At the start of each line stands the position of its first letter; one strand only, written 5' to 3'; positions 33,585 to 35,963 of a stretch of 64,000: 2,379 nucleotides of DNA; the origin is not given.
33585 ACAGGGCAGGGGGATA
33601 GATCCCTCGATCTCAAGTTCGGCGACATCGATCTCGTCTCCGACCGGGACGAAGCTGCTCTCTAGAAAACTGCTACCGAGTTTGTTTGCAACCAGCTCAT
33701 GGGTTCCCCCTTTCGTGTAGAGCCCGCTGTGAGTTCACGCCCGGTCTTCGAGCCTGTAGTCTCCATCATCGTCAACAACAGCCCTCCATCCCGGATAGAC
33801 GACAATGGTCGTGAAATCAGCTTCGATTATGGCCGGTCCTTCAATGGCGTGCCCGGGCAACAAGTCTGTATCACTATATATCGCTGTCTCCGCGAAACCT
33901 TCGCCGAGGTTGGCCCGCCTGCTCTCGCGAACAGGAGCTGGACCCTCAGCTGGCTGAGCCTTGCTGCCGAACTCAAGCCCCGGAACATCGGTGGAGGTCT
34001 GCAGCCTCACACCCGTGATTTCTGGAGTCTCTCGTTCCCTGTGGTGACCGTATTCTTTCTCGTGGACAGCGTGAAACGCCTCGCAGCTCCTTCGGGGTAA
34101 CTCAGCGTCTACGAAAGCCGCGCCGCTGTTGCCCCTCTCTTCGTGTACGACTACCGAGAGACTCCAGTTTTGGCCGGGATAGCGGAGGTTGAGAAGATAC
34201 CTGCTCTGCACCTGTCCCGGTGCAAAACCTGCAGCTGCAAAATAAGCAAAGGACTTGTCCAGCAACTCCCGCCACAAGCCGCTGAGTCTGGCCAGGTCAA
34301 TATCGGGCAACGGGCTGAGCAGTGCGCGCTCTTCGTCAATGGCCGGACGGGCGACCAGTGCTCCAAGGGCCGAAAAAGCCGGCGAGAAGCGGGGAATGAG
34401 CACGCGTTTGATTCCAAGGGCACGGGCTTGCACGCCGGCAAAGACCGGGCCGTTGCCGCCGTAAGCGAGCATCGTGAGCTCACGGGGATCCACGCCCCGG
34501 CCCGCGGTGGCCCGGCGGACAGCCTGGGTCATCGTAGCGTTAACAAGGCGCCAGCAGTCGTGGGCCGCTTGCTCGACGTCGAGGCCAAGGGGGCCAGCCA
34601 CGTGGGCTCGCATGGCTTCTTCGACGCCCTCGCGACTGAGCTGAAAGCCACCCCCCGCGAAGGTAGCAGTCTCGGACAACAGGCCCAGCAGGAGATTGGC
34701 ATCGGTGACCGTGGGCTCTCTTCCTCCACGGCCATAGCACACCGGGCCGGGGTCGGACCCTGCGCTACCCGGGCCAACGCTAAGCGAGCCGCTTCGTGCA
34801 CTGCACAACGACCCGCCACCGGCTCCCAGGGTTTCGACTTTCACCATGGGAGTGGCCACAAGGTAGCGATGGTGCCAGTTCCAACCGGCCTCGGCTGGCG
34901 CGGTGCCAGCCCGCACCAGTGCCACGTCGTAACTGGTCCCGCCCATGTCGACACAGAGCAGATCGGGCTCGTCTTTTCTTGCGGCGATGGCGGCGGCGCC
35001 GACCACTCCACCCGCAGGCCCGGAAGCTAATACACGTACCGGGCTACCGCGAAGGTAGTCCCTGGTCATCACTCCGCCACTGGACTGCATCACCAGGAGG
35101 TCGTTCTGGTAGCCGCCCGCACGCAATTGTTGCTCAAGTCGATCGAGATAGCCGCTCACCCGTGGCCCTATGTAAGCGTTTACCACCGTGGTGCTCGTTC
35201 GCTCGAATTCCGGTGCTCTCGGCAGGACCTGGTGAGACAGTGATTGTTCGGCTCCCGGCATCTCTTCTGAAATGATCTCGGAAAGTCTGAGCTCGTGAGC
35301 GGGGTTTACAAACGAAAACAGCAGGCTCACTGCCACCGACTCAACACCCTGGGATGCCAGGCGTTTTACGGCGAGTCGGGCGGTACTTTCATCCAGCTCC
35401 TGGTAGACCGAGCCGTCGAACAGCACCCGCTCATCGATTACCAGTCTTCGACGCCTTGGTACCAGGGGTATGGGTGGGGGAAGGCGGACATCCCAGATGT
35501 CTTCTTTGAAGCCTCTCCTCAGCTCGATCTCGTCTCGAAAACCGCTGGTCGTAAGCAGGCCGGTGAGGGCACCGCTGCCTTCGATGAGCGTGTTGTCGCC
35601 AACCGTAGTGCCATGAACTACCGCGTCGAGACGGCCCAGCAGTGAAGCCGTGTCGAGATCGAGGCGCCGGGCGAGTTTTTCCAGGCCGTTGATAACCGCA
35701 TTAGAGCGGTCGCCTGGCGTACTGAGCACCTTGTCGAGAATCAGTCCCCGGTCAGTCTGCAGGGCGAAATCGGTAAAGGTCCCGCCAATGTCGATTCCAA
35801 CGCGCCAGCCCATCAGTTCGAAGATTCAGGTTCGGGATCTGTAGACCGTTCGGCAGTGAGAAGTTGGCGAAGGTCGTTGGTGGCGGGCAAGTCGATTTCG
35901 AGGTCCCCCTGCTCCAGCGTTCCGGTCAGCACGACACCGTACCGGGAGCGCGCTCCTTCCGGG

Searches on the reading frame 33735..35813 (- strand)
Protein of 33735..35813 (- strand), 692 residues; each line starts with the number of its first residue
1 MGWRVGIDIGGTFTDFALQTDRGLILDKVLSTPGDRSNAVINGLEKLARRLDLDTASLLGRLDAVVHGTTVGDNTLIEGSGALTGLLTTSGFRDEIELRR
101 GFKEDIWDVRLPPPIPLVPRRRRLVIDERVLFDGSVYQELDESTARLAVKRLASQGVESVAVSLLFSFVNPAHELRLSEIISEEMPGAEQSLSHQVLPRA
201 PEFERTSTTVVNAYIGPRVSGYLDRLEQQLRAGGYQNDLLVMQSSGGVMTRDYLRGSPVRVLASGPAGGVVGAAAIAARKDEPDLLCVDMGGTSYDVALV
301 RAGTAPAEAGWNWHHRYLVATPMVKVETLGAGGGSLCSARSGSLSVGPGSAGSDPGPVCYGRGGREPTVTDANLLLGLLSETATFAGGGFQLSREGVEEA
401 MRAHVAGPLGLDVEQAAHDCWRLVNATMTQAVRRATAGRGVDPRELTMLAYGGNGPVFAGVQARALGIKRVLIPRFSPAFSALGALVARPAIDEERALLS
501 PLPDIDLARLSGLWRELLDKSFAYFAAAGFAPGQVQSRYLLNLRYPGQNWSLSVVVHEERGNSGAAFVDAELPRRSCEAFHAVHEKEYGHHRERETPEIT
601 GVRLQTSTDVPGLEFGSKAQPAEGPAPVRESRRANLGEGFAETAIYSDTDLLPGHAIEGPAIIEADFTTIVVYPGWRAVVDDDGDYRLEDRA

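Call 10: search_protein_families(library=pfam, proteins=[window:33735-35813:-])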
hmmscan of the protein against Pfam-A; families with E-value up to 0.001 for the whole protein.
window:33735-35813:- (692 aa): 3 families
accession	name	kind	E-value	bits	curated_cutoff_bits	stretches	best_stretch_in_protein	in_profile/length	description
PF01968.24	Hydantoinase_A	-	1.2e-83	281.2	22.9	1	205-492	1-289/291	Hydantoinase/oxoprolinase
PF05378.19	Hydant_A_N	-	4.3e-46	157.3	25.2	1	4-184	1-175/176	Hydantoinase/oxoprolinase N-terminal region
PF19278.4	Hydant_A_C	-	7.1e-15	55.3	21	1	509-682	13-184/193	Hydantoinase/oxoprolinase C-terminal domain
